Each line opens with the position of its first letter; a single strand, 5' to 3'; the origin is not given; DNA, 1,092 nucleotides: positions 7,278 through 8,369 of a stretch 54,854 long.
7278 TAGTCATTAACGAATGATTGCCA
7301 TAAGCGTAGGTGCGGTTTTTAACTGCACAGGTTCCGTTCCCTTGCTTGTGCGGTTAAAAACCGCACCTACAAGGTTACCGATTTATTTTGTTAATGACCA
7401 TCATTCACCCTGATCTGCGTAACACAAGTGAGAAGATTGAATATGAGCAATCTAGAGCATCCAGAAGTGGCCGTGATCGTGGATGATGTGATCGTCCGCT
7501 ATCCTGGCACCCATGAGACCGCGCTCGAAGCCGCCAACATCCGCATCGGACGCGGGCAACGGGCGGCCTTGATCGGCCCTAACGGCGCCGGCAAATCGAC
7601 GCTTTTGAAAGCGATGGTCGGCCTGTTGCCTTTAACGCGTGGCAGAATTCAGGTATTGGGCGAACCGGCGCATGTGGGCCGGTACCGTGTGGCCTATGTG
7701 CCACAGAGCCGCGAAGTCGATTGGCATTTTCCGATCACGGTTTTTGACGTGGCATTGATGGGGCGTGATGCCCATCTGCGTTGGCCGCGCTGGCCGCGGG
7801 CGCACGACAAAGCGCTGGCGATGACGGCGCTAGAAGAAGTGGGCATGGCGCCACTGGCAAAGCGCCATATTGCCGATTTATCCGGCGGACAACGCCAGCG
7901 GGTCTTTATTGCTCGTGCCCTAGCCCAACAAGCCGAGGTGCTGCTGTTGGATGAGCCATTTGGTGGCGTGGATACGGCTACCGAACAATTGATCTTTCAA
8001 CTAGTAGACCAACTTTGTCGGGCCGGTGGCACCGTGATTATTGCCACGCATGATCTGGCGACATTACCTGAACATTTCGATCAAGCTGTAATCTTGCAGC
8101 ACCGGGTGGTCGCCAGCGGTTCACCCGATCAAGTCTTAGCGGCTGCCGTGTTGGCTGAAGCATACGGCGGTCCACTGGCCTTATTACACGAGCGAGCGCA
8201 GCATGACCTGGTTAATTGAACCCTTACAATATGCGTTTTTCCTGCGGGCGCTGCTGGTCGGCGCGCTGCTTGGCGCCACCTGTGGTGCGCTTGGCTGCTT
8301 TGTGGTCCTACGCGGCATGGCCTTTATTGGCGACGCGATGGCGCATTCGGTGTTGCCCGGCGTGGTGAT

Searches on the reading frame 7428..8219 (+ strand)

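Call 85: search_protein_families(library=pfam, proteins=[window:7428-8219:+], max_evalue=0.00001)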
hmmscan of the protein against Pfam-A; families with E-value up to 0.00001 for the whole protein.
window:7428-8219:+ (263 aa): 2 families
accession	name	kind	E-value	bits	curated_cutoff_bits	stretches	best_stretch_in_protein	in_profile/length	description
PF00005.33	ABC_tran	-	5.6e-30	105.2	25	1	34-178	2-136/137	ABC transporter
PF13304.12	AAA_21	-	3.6e-12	47.4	27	0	46-66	2-22/304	AAA domain, putative AbiEii toxin, Type IV TA system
